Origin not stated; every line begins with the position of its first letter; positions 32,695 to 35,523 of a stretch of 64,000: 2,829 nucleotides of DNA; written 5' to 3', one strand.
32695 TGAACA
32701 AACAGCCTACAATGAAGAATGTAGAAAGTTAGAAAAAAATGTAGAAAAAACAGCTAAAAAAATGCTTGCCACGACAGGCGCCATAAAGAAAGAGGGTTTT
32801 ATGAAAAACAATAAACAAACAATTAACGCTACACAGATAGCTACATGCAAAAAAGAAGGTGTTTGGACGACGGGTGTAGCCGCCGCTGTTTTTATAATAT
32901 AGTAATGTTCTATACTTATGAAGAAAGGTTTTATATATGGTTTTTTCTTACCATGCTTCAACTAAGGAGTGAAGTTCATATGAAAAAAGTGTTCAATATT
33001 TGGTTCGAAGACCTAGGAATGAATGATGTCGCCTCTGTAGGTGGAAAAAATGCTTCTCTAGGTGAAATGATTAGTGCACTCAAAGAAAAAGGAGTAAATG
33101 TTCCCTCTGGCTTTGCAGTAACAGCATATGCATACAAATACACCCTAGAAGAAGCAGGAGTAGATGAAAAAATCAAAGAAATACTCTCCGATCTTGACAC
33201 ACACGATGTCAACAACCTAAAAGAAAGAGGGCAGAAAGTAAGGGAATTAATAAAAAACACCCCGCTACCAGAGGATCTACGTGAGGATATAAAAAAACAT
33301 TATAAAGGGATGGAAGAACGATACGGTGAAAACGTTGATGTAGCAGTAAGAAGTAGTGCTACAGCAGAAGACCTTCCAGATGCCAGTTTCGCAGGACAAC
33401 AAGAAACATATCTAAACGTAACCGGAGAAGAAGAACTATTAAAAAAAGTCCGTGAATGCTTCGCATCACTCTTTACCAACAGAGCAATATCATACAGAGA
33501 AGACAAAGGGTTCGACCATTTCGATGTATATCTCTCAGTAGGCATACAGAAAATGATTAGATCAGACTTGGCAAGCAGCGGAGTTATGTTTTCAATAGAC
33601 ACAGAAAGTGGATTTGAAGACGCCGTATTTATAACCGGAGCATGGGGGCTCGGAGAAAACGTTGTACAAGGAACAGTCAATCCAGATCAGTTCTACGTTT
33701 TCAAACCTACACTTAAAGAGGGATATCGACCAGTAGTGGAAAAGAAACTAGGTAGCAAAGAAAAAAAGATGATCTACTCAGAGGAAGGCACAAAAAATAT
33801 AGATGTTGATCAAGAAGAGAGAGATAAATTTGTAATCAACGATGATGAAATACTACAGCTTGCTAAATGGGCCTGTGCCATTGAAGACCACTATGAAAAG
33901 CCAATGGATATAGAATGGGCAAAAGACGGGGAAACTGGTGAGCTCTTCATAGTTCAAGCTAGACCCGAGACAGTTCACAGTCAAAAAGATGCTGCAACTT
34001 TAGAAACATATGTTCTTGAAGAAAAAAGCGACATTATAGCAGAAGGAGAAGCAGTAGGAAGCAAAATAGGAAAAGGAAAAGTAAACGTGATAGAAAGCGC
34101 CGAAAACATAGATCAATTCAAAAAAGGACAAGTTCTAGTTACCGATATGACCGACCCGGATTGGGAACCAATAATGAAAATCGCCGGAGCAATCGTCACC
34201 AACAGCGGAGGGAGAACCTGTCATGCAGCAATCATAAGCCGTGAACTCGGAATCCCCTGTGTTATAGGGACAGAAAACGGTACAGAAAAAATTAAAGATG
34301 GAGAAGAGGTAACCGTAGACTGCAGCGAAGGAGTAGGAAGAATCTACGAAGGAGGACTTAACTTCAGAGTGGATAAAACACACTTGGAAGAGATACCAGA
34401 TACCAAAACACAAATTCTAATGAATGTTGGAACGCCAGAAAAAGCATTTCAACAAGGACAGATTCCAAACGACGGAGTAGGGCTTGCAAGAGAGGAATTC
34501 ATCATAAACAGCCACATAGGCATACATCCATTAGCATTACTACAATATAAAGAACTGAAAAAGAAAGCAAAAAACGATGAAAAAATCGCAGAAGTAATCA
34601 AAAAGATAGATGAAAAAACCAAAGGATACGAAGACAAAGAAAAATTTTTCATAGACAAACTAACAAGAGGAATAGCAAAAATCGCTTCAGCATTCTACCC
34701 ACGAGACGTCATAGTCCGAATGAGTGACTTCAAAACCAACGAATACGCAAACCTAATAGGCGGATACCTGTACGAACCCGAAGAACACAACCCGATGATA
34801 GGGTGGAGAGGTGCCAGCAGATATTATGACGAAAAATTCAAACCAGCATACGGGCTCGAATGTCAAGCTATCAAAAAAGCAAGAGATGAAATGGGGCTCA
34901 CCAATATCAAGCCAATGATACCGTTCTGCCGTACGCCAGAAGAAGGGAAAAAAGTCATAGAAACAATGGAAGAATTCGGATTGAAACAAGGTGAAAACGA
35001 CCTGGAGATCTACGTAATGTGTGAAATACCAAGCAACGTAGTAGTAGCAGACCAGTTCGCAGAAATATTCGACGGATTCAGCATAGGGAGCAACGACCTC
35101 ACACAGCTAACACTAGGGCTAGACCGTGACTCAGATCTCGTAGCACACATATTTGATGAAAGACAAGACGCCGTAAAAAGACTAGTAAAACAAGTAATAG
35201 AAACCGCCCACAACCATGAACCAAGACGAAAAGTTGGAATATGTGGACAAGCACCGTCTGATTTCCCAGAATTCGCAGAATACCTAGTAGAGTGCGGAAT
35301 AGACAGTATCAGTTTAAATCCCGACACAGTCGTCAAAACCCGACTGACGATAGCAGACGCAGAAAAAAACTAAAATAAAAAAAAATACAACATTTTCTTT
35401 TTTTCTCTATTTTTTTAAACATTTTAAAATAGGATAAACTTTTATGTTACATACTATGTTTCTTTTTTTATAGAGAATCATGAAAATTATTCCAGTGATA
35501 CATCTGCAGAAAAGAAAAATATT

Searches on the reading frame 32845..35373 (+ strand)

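Call 22: search_protein_families(library=pfam, proteins=[window:32845-35373:+], max_evalue=0.001)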
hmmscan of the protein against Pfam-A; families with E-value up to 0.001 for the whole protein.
window:32845-35373:+ (842 aa): 3 families
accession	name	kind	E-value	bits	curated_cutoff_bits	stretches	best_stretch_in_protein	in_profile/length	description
PF01326.24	PPDK_N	-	7.4e-131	436.7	27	1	63-386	2-320/328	Pyruvate phosphate dikinase, AMP/ATP-binding domain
PF02896.24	PEP-utilizers_C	-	4.1e-64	217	22.8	1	519-839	17-291/293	PEP-utilising enzyme, PEP-binding domain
PF00391.29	PEP-utilizers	-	2.7e-27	94.6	23.1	1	425-496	1-72/72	PEP-utilising enzyme, mobile domain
